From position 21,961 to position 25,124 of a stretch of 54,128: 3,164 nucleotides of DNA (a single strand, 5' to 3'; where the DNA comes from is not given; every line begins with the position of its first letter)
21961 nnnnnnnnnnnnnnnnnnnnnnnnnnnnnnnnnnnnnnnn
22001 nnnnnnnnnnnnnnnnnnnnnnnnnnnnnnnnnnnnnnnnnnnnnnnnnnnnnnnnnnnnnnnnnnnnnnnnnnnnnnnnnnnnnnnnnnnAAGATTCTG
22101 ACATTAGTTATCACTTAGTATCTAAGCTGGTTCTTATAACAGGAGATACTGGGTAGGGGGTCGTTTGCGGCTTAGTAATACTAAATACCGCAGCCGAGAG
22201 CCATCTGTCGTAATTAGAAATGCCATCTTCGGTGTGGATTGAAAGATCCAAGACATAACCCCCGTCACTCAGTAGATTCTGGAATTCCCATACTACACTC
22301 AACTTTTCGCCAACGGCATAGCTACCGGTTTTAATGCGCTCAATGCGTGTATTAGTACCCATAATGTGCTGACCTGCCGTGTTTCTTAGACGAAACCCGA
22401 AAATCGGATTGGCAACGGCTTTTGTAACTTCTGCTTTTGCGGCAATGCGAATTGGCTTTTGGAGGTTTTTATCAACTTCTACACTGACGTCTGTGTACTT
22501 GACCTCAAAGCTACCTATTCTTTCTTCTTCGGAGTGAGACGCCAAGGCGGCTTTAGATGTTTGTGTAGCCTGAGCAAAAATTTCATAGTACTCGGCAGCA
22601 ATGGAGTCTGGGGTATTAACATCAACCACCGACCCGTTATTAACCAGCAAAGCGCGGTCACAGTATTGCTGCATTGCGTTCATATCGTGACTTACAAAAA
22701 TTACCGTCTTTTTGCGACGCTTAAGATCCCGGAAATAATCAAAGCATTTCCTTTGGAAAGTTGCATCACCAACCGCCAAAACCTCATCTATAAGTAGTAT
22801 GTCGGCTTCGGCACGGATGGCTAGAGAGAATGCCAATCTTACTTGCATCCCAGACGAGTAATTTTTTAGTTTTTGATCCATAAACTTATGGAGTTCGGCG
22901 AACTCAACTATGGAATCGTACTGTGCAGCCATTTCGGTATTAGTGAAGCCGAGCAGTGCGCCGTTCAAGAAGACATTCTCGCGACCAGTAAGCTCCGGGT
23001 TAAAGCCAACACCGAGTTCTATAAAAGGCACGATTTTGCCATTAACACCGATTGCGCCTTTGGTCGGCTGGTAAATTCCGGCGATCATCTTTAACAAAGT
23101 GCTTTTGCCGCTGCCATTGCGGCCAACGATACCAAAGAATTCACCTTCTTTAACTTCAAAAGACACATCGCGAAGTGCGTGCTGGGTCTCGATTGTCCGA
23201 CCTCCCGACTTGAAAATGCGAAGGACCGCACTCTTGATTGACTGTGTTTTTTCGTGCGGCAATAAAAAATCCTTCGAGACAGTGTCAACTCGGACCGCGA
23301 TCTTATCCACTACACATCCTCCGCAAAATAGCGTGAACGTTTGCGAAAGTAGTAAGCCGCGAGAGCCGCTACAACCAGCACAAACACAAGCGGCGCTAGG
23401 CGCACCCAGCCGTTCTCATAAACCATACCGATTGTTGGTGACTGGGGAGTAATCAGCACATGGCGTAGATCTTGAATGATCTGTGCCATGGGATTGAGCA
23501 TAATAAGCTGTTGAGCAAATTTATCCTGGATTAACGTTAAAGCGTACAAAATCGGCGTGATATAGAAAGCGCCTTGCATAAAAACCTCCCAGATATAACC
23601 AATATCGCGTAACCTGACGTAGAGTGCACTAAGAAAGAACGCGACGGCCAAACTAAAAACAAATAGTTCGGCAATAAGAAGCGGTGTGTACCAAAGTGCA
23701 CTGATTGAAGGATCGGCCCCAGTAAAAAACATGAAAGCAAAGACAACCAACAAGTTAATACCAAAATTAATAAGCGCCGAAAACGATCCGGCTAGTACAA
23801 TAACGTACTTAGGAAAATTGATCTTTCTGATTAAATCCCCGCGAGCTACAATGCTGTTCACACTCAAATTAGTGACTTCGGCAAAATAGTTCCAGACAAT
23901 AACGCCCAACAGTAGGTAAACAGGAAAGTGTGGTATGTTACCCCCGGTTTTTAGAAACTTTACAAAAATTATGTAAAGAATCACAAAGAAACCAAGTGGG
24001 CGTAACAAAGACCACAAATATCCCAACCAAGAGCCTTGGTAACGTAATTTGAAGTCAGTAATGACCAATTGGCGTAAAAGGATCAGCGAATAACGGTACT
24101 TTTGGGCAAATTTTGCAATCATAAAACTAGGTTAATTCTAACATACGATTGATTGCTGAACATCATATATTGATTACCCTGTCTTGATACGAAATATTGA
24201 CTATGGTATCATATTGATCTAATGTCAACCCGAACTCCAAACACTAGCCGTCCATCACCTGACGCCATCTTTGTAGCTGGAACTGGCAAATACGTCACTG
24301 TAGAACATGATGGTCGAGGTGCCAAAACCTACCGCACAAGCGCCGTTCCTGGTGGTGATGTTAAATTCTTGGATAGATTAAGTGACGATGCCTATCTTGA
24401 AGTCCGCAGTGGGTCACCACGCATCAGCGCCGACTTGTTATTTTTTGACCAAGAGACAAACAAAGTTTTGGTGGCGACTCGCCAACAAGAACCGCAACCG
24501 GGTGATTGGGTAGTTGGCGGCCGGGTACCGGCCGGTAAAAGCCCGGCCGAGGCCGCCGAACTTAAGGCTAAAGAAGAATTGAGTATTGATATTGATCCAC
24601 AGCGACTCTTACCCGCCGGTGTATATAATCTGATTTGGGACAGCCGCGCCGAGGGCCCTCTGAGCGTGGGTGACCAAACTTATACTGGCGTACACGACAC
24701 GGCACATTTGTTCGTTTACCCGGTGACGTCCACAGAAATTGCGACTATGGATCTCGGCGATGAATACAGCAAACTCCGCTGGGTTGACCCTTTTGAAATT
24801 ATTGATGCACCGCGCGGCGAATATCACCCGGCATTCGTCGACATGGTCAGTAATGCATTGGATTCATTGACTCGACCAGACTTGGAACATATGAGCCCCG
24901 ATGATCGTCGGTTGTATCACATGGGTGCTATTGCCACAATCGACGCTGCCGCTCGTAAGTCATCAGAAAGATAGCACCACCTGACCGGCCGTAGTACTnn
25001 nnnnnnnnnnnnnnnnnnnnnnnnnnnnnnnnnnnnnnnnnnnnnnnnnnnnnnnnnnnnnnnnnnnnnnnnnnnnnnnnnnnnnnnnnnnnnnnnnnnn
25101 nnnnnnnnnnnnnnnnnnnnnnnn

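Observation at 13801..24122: O9a/CPA-style ABC-transporter-dependent glycan pathway with terminal-capping logic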

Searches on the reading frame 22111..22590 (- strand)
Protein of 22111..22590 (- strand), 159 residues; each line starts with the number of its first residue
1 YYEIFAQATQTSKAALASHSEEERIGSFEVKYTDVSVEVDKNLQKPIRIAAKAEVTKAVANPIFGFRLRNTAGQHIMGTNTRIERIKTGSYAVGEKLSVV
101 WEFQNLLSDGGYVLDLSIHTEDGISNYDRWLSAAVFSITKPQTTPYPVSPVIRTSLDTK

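Call 27: search_solved_structures(query=window:22111-22560:-, max_evalue=10, show_alignments=3)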
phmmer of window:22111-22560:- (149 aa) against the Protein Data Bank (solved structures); distinct sequences matched with E-value up to 10: 1.
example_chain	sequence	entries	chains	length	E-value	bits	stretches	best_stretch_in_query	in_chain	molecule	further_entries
6vgv_A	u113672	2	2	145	0.67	13.8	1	82-137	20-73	VidaL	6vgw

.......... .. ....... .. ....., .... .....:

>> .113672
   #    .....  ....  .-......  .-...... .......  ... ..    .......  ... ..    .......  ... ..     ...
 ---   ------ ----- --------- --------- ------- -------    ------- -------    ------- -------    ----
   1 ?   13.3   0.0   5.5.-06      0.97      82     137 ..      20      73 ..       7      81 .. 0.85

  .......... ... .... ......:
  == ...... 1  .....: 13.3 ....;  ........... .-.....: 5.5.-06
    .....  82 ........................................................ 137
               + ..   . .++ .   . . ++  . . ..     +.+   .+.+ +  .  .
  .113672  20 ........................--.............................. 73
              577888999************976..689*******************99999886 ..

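Call 41: find_homologous_proteins(query=window:22111-22590:-, max_evalue=0.001)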
Query window:22111-22590:-: 47 candidates shared short words with the query, none scored E <= 0.001.

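Call 45: search_solved_structures(query=A2, max_evalue=1, show_alignments=3)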
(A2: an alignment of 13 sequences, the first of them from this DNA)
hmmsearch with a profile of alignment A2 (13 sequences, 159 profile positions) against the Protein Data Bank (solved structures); distinct sequences matched with E-value up to 1: 22.
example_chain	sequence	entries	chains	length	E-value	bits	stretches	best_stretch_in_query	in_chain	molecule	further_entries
8dky_A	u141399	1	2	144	8.7e-13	51.4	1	22-156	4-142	ABC transporter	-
6o14_A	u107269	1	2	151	1.2e-12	51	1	23-157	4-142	ABC transporter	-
7k2t_A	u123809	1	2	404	1.8e-12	50.4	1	19-156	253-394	ABC transporter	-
8dku_A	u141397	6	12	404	1.8e-12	50.4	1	19-156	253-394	ABC transporter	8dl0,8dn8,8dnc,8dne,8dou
2r5o_A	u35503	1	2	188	0.00039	23.3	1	14-120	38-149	Putative ATP binding component of ABC-transporter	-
5hno_A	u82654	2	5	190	0.00053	22.9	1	9-118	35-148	ABC type transport system putative ATP binding protein | ABC transporter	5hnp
1f42_A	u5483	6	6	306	0.51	13.2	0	82-116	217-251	INTERLEUKIN-12 BETA CHAIN | Interleukin-12 subunit beta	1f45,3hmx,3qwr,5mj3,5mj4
8uui_A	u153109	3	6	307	0.51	13.2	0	82-116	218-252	Interleukin-12 subunit beta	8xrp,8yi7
6wdq_A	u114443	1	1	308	0.51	13.2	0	82-116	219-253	Interleukin-12 subunit beta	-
8oe4_A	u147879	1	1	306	0.52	13.2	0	82-116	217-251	Interleukin-12 subunit beta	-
3d85_D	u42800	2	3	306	0.52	13.2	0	82-116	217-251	Interleukin-12 subunit p40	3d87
3duh_A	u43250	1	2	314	0.53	13.1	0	82-116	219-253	Interleukin-12 subunit beta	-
6uib_B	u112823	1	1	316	0.54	13.1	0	82-116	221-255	Interleukin-12 subunit beta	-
8cr8_A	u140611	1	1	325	0.56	13.1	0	82-116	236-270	Interleukin-12 subunit beta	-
3mw2_A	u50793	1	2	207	0.57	13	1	100-141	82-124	Neurexin-1-alpha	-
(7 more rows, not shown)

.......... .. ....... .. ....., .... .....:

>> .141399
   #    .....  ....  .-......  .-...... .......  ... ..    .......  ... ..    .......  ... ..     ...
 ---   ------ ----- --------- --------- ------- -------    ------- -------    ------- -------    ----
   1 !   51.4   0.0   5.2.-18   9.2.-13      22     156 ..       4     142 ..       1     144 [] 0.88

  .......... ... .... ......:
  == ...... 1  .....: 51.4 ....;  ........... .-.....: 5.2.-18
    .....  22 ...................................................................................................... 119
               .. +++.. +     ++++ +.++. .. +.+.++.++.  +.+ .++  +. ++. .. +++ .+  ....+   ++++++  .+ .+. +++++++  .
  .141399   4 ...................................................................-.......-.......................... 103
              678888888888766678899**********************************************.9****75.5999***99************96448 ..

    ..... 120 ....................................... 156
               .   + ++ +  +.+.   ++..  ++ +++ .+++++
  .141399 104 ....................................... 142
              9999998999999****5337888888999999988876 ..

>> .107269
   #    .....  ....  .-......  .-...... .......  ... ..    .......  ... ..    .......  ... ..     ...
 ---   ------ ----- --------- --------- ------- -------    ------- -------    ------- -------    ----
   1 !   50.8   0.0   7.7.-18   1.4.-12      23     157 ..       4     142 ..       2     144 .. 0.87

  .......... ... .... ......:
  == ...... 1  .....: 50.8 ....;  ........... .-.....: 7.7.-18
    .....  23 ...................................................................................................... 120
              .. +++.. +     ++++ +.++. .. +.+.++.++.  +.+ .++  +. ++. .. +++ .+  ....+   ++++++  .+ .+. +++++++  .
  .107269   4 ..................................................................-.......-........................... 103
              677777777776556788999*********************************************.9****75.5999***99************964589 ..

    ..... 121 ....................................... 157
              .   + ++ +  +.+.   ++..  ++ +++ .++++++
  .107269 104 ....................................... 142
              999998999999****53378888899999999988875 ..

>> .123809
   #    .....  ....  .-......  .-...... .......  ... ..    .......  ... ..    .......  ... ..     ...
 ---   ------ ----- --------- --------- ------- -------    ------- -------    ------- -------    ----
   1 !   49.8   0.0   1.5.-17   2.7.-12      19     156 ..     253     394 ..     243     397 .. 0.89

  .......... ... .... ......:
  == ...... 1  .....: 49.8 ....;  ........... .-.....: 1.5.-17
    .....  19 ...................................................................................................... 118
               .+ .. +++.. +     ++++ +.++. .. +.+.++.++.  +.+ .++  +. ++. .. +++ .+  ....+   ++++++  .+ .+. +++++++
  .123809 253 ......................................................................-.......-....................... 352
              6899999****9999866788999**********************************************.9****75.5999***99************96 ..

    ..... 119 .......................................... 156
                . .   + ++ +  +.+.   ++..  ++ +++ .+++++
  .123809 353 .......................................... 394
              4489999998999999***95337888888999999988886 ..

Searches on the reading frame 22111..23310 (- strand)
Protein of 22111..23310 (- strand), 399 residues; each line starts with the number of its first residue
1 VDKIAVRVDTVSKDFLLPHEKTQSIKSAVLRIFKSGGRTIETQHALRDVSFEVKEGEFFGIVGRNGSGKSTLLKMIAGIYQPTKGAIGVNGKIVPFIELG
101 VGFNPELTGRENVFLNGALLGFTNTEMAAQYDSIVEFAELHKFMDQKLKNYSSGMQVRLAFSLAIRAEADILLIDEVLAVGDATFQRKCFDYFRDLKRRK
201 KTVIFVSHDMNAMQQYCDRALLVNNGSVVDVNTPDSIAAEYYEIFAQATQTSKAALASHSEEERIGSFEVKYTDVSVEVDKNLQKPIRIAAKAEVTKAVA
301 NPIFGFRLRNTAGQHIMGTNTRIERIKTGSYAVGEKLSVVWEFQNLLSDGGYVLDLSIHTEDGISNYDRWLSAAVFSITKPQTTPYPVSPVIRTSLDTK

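Call 3: search_protein_families(library=pfam, proteins=[window:22111-23310:-], max_evalue=0.01)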
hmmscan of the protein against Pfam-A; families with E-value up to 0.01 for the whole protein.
window:22111-23310:- (399 aa): 7 families
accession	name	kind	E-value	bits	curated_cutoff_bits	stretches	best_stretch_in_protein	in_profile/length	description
PF00005.33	ABC_tran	-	3.3e-24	86.5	25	1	46-177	1-135/137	ABC transporter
PF14524.12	Wzt_C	-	1.8e-18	67.3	30.4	1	263-381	3-131/143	Wzt C-terminal domain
PF13304.12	AAA_21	-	1.6e-07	32.1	27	1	58-102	1-45/304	AAA domain, putative AbiEii toxin, Type IV TA system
PF02463.25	SMC_N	-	0.00025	21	40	0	56-76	24-44/220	RecF/RecN/SMC N terminal domain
PF13476.12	AAA_23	-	0.00026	22.1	27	1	47-76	11-39/201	AAA domain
PF13555.12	AAA_29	-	0.00073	19.7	27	1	49-77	15-43/61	P-loop containing region of AAA domain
PF13175.12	AAA_15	-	0.003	17.7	32.1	0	52-163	20-83/374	AAA ATPase domain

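Call 7: search_protein_families(library=ncbifam, proteins=[window:22111-23310:-], max_evalue=0.001)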
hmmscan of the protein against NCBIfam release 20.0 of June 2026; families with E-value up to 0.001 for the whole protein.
window:22111-23310:- (399 aa): 185 families (the best 25 are shown)
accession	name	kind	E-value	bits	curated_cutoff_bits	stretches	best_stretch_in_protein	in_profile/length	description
NF010065.0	PRK13545.1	equivalog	2.4e-58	198.1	538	1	6-256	5-249/549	teichoic acids export protein ATP-binding subunit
NF050108.1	galactan_ABC_ATP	equivalog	1.6e-56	191.2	400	1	8-241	3-240/244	galactan export ABC transporter ATP-binding subunit Wzt/RfbE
NF010066.0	PRK13546.1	equivalog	4e-54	183.7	320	1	4-255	3-248/264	teichoic acids export ABC transporter ATP-binding subunit TagH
TIGR01188.1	drrA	subfamily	2.1e-38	132.3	312.45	1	43-292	6-263/302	daunorubicin resistance ABC transporter, ATP-binding protein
TIGR01186.1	proV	subfamily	3.1e-32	112.1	326.6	1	43-259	6-243/363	betaine/proline/choline family ABC transporter ATP-binding protein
TIGR04521.1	ECF_ATPase_2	equivalog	4.5e-32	111.2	330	2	118-251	111-246/279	energy-coupling factor transporter ATPase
TIGR04520.1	ECF_ATPase_1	equivalog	4.5e-30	105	315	2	41-92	13-64/269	energy-coupling factor transporter ATPase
NF010060.0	PRK13537.1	equivalog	7.1e-29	100.7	521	1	37-261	22-262/314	nodulation factor ABC transporter ATP-binding protein NodI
NF010059.0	PRK13536.1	equivalog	1e-28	100.1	549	1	37-240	50-264/342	nodulation factor ABC transporter ATP-binding protein NodI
NF033858.1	ABC2_perm_RbbA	equivalog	1.4e-28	99.3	1050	1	44-241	280-488/909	ribosome-associated ATPase/putative transporter RbbA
NF040933.2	ABC_arch_GlcV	equivalog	1.7e-28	99.5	450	1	29-264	8-256/357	glucose ABC transporter ATP-binding protein GlcV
NF010156.0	PRK13635.1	equivalog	4.7e-27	94.9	392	2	42-93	19-70/279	energy-coupling factor ABC transporter ATP-binding protein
TIGR01288.1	nodI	equivalog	5.3e-27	94.6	424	1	46-240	20-225/303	nodulation factor ABC transporter ATP-binding protein NodI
TIGR00968.1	3a0106s01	subfamily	5.6e-27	94.8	342.75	1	43-241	13-222/237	sulfate ABC transporter ATP-binding protein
NF010068.0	PRK13548.1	equivalog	1e-26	93.6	261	2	123-237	110-230/261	heme ABC transporter ATP-binding protein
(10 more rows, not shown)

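Call 9: search_solved_structures(query=window:22111-23310:-, max_evalue=0.01, show_alignments=2)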
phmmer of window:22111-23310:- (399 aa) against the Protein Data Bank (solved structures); distinct sequences matched with E-value up to 0.01: 552 (the best 60 are shown).
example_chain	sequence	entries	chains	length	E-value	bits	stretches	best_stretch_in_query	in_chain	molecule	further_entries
8dku_A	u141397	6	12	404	3.3e-66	227.7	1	44-360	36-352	ABC transporter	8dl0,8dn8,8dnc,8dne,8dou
7k2t_A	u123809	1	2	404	8.5e-66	226.3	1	44-360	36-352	ABC transporter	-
6amx_A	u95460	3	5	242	3.7e-63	217.6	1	44-244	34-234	ABC transporter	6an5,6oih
6m96_A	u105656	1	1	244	9.5e-63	216.3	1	44-244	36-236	ABC transporter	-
7dd0_A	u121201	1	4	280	1.9e-53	185.7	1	10-260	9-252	Teichoic acids export ATP-binding protein TagH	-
6jbh_A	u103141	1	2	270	3.4e-53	184.9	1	8-246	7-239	TarH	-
9cfl_B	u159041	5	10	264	1.5e-47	166.3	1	4-254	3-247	Teichoic acids export ATP-binding protein TagH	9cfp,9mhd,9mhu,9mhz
9qhw_C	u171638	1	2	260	1e-46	163.5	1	18-229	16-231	ABC transporter ATP-binding protein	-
9qfx_C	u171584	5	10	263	1.1e-46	163.5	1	18-229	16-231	ABC transporter ATP-binding protein | Probable o-antigen/lipopolysaccharide transport ATP-binding protein ABC transporter RfbE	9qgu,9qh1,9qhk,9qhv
9qhx_C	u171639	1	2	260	2.7e-46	162.2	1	18-229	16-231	ABC transporter ATP-binding protein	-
9qhj_C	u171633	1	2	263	2.8e-46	162.1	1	18-229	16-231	Probable o-antigen/lipopolysaccharide transport ATP-binding protein ABC transporter RfbE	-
8tsi_A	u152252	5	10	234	1.6e-34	123.5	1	43-231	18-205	ABC transporter ATP-binding protein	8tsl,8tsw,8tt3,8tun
8tsh_A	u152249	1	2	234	4.1e-34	122.1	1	43-231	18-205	ABC transporter ATP-binding protein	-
7w01_A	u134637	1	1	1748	1.2e-28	104.2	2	47-245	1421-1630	Phospholipid-transporting ATPase ABCA3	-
7w02_A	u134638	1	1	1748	7.8e-28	101.4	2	47-245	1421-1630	Phospholipid-transporting ATPase ABCA3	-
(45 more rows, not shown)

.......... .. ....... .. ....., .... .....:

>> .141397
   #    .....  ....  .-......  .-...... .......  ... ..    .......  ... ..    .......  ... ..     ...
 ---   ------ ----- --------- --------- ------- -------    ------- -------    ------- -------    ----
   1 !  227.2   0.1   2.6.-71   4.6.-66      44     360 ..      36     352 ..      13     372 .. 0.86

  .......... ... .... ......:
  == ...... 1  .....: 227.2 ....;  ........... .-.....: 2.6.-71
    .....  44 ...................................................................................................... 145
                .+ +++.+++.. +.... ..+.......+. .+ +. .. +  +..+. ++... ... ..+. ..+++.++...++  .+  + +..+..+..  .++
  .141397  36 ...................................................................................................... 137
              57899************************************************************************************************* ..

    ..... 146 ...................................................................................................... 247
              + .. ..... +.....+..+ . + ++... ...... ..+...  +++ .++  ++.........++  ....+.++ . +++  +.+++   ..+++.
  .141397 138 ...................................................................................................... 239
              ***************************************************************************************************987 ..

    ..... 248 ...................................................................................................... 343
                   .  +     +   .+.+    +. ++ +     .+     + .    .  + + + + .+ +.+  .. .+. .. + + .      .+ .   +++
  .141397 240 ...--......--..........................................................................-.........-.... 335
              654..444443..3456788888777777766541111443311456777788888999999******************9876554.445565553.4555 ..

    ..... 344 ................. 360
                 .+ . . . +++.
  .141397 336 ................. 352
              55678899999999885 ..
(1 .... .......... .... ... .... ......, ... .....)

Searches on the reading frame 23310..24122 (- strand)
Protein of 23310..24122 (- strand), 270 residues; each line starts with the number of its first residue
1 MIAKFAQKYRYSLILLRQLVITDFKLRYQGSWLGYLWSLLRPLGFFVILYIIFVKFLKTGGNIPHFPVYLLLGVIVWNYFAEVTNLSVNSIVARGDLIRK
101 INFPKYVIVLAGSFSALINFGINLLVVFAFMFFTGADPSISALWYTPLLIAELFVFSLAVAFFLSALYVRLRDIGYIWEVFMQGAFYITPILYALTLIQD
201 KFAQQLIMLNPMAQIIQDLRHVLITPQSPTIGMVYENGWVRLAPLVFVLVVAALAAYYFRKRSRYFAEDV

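Call 3: search_protein_families(library=pfam, proteins=[window:23310-24122:-], max_evalue=0.01)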
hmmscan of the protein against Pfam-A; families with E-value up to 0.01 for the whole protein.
window:23310-24122:- (270 aa): 1 family
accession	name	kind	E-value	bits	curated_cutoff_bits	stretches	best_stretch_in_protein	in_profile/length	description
PF01061.29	ABC2_membrane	-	1.3e-12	48.1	26.9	1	16-222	3-209/211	ABC-2 type transporter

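Call 7: search_protein_families(library=ncbifam, proteins=[window:23310-24122:-], max_evalue=0.001)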
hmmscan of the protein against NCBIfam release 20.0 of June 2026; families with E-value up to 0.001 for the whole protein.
window:23310-24122:- (270 aa): 1 family
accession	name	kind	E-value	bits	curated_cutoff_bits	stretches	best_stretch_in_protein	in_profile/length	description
NF050109.1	galactan_ABC_perm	equivalog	7.4e-14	51.9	380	1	15-266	23-271/272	galactan export ABC transporter permease subunit Wzm/RfbD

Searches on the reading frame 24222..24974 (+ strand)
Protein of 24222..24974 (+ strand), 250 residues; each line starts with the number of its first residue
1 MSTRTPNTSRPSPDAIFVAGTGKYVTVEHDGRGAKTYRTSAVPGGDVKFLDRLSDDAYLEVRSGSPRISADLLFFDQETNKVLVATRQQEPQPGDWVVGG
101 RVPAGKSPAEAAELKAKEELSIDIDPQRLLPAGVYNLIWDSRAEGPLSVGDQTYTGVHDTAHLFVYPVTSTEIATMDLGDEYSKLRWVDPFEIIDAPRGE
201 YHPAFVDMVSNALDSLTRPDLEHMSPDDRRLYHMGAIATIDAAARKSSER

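Call 5: search_protein_families(library=pfam, proteins=[window:24222-24974:+], max_evalue=0.001)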
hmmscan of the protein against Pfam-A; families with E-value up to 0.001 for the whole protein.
window:24222-24974:+ (250 aa): 1 family
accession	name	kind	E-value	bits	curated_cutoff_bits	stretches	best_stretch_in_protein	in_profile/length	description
PF00293.34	NUDIX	-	1.9e-09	38.1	21.1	1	67-195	3-119/134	NUDIX domain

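Call 29: search_protein_families(library=ncbifam, proteins=[window:24222-24974:+], max_evalue=0.1)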
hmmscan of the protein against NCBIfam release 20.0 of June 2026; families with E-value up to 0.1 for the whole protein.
window:24222-24974:+ (250 aa): 3 families
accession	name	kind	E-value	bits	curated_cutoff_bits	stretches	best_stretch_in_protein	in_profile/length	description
NF011963.0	PRK15434.1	subfamily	0.0019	17.9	146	1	55-151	5-97/159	GDP-mannose mannosyl hydrolase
NF007834.0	PRK10546.1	equivalog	0.021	14.6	156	1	79-126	14-63/135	pyrimidine (deoxy)nucleoside triphosphate diphosphatase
NF006530.0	PRK08999.1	equivalog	0.078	12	245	0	77-128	15-68/315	Nudix family hydrolase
